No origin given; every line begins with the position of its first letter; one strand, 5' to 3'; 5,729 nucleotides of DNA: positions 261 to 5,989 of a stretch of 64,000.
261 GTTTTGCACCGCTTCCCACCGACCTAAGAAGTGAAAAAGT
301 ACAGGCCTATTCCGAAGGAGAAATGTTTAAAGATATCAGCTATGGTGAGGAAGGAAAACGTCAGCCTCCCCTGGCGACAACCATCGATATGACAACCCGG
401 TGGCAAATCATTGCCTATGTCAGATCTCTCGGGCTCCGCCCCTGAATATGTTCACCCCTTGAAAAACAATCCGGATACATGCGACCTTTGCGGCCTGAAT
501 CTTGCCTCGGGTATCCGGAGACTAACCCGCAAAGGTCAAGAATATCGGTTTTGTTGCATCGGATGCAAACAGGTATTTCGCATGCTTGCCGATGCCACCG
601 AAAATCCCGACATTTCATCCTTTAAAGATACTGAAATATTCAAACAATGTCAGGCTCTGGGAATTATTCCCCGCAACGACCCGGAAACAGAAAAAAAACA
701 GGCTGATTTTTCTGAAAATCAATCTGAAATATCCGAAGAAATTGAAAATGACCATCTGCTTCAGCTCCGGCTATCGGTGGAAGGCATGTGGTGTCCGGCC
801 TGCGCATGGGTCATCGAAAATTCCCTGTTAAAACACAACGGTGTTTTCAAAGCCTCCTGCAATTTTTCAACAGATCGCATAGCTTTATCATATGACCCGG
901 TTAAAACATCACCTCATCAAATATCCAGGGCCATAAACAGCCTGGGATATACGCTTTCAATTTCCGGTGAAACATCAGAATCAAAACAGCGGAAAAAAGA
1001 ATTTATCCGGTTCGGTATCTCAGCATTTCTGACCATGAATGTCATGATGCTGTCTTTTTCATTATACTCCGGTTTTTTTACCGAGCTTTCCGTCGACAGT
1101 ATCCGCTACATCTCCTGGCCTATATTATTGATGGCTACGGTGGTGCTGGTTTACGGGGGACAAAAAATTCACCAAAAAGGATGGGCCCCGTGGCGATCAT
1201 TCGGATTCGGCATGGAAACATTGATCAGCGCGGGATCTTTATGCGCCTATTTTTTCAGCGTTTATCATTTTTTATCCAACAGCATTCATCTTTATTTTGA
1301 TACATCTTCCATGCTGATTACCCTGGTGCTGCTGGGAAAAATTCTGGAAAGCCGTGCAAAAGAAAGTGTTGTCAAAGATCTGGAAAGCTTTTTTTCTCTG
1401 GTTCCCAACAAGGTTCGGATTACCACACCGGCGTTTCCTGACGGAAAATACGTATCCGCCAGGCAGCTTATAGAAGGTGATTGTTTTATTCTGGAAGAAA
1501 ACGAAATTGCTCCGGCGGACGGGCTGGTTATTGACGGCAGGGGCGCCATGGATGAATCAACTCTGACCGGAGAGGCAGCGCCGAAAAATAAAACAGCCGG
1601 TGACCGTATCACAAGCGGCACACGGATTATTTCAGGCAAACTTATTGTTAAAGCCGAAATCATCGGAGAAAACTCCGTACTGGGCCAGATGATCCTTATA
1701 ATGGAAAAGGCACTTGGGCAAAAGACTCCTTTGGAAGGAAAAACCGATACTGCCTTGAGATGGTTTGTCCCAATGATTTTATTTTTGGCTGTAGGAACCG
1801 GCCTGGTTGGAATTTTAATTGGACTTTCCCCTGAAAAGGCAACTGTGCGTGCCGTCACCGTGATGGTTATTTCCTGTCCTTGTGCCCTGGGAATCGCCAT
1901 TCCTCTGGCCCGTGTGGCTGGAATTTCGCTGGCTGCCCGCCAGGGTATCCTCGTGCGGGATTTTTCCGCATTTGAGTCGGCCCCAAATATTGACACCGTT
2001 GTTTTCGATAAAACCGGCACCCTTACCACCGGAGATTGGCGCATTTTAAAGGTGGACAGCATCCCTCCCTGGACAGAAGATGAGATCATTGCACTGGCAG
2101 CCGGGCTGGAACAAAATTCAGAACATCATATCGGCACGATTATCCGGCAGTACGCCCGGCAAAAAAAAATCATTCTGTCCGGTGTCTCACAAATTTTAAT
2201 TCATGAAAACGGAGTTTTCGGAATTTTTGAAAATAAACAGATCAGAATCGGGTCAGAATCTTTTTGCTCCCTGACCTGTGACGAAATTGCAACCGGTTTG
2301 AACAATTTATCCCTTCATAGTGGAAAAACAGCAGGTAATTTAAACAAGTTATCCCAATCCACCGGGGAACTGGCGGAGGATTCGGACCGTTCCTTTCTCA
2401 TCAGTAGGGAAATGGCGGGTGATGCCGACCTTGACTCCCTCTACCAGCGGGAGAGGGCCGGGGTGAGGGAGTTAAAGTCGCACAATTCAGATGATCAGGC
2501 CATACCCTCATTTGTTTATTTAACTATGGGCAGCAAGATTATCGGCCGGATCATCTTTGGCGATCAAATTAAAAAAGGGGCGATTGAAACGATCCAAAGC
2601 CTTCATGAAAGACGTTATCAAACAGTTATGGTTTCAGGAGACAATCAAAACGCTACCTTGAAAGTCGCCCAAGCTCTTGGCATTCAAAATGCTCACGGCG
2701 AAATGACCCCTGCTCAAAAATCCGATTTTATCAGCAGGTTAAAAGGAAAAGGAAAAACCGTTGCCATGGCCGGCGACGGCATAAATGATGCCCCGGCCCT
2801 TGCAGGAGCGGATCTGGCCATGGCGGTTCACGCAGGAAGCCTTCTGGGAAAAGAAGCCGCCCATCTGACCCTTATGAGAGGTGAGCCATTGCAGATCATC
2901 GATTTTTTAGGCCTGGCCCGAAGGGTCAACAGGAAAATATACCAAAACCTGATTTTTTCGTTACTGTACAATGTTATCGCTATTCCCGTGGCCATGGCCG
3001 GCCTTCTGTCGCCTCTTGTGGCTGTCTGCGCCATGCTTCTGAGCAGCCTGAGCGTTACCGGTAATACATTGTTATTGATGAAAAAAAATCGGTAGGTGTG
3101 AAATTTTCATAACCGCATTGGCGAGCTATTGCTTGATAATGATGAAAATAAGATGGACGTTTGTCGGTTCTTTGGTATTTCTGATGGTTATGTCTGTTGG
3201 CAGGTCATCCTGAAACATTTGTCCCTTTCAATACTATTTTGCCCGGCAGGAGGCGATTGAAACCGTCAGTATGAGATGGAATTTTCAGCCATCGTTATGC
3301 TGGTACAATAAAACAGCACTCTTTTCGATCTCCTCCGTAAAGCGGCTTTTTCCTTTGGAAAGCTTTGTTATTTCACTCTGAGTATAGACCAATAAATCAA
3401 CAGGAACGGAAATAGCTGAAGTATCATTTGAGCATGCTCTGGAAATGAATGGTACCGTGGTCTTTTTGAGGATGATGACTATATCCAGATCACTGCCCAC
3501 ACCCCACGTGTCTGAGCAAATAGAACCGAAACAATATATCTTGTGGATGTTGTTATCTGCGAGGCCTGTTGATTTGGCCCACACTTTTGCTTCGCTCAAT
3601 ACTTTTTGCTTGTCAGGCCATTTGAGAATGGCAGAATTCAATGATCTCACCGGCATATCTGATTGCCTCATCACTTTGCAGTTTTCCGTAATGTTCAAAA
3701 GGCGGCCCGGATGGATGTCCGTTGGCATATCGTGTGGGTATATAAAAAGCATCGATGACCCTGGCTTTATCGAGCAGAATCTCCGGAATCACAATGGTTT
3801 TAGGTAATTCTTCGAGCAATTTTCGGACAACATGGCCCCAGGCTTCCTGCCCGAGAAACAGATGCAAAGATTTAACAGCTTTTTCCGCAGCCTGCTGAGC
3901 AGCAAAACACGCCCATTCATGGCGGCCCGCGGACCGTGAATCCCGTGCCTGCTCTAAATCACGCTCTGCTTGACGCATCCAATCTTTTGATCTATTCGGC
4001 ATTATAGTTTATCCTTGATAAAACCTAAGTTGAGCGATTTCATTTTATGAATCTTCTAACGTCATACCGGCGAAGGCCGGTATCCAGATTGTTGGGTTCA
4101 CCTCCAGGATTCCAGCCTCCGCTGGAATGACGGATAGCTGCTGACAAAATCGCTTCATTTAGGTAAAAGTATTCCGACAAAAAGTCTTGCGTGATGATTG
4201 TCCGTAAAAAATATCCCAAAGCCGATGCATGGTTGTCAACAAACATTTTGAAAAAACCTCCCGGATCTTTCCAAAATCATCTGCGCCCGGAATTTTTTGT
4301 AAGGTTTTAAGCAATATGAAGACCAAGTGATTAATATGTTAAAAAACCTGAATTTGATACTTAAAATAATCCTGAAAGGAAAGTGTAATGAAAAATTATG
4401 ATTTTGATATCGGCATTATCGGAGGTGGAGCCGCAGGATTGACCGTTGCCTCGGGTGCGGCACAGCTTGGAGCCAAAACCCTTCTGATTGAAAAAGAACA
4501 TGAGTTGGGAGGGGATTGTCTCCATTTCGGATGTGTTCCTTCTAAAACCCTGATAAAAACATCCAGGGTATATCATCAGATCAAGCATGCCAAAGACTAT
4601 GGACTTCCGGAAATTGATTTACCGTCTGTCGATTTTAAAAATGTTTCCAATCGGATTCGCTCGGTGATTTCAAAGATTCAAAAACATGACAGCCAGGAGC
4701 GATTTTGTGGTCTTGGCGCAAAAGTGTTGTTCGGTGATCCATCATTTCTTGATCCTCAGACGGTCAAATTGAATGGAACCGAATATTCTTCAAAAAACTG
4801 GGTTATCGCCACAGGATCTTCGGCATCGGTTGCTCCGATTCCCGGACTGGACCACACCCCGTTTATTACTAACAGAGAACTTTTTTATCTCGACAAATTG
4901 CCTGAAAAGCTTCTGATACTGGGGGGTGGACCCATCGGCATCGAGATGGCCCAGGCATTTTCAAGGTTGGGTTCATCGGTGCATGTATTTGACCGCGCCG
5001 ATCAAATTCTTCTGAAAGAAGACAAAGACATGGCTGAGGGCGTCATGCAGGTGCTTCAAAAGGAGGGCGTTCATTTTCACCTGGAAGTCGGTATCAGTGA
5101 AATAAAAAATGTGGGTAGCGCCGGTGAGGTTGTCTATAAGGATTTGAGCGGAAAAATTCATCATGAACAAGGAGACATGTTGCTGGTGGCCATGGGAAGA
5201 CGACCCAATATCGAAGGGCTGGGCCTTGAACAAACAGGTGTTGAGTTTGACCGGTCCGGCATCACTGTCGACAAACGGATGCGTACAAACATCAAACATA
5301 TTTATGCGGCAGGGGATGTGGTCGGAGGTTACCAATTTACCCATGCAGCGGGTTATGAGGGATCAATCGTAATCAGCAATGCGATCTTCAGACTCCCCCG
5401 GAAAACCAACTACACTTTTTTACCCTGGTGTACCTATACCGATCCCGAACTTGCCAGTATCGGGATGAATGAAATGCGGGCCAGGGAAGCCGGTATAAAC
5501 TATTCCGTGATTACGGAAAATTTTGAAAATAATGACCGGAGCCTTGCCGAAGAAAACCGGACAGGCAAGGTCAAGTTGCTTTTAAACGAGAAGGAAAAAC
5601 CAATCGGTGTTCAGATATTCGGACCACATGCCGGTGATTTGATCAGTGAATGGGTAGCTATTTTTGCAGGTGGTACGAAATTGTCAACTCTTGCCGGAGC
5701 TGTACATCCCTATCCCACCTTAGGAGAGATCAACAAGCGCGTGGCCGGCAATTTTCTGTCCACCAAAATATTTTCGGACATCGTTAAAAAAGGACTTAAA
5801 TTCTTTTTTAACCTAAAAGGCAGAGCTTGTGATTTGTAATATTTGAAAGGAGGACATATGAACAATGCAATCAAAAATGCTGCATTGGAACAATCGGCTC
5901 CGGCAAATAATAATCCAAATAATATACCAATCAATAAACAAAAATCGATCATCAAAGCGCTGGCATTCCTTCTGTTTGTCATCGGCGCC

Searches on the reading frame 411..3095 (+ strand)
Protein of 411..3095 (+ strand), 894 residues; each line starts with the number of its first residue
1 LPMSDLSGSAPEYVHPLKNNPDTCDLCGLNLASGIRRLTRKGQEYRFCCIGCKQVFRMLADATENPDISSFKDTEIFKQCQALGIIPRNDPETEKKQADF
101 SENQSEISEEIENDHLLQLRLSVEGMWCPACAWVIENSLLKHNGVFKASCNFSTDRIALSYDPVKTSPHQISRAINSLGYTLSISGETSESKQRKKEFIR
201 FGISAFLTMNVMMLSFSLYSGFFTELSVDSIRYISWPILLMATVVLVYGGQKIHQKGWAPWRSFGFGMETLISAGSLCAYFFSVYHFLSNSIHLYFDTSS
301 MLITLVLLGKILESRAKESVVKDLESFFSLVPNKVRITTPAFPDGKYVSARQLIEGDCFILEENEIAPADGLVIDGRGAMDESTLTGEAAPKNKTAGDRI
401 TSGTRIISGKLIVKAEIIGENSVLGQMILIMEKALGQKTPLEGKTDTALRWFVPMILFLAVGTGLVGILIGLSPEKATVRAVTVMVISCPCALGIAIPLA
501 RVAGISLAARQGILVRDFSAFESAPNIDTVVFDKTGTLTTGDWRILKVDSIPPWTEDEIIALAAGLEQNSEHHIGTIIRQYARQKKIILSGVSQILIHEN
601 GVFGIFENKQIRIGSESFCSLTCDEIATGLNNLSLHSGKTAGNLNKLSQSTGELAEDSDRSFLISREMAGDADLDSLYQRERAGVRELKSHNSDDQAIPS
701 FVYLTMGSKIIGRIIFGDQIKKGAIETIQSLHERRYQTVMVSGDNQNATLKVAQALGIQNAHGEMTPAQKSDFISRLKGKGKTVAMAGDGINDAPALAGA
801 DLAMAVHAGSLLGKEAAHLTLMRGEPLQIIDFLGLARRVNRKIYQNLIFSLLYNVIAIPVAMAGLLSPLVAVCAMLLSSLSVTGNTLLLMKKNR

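Call 28: search_protein_families(library=pfam, proteins=[window:411-3095:+], max_evalue=0.0001)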
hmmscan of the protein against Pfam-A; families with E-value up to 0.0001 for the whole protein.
window:411-3095:+ (894 aa): 3 families
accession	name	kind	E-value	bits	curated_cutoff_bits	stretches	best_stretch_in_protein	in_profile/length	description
PF00122.25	E1-E2_ATPase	-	1.3e-41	142.6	28.1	1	348-511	18-181/181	E1-E2 ATPase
PF00702.32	Hydrolase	-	6.6e-25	89.1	26.4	1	527-801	1-191/191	haloacid dehalogenase-like hydrolase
PF00403.32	HMA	-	1.2e-10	42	24.8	1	121-181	2-62/62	Heavy-metal-associated domain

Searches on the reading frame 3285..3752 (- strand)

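Call 44: search_protein_families(library=pfam, proteins=[window:3285-3752:-], max_evalue=0.01)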
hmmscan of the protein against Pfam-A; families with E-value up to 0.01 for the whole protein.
window:3285-3752:- (155 aa): 3 families
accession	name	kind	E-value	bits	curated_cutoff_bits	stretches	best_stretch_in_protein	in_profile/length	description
PF18765.7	Polbeta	-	1.4e-08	35.2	26.9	1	67-153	11-91/93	Polymerase beta, Nucleotidyltransferase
PF01909.29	NTP_transf_2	-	5.5e-07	30.3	21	1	69-133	14-80/93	Nucleotidyltransferase domain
PF22600.2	MTPAP-like_central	-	0.0069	16.9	27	0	70-109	40-71/139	Poly(A) RNA polymerase, mitochondrial-like, central palm domain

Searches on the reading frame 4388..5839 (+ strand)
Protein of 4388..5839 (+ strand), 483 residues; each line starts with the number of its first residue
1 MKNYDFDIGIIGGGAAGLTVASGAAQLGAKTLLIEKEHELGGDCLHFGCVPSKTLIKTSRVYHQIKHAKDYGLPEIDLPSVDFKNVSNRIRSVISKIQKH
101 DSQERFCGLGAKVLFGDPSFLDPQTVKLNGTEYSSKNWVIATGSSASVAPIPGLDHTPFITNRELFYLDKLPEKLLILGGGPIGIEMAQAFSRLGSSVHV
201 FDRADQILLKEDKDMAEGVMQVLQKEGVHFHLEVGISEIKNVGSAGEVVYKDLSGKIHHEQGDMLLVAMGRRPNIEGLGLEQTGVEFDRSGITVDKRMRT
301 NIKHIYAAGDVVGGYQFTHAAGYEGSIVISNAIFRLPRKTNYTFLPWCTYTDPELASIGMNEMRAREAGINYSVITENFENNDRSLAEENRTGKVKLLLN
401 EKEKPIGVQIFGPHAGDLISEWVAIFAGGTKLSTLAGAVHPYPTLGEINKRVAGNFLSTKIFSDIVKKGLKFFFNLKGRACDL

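Call 28: search_protein_families(library=pfam, proteins=[window:4388-5839:+], max_evalue=0.0001)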
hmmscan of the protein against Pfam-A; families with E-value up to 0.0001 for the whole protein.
window:4388-5839:+ (483 aa): 11 families
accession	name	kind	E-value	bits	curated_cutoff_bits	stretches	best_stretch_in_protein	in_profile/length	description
PF07992.20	Pyr_redox_2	-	1.2e-64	219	26.1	1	7-325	2-291/291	Pyridine nucleotide-disulphide oxidoreductase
PF02852.28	Pyr_redox_dim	-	1.4e-23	83.7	25.3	1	346-448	2-105/110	Pyridine nucleotide-disulphide oxidoreductase, dimerisation domain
PF00070.33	Pyr_redox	-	5.5e-23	81.7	22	1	174-248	1-77/82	Pyridine nucleotide-disulphide oxidoreductase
PF13738.12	Pyr_redox_3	-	4.5e-13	49.6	30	1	125-309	115-305/305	Pyridine nucleotide-disulphide oxidoreductase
PF13450.12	NAD_binding_8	-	1.4e-11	44.9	21.9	1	10-45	1-36/68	NAD(P)-binding Rossmann-like domain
PF01134.28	GIDA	-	3.9e-11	43.1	22.1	1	7-69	1-60/391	Glucose inhibited division protein A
PF12831.13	FAD_oxidored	-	3.7e-09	36.8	27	1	7-43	1-37/416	FAD dependent oxidoreductase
PF03486.20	HI0933_like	-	3.3e-08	33.7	50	0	7-41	2-36/244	HI0933-like protein Rossmann domain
PF01262.27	AlaDh_PNT_C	-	4e-07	30.1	23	0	172-228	28-84/214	Alanine dehydrogenase/PNT, C-terminal domain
PF00890.30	FAD_binding_2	-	4.5e-07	29.8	20.4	1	9-47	3-40/414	FAD binding domain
PF01266.30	DAO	-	2.8e-06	27.5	27.9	0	7-42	1-37/353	FAD dependent oxidoreductase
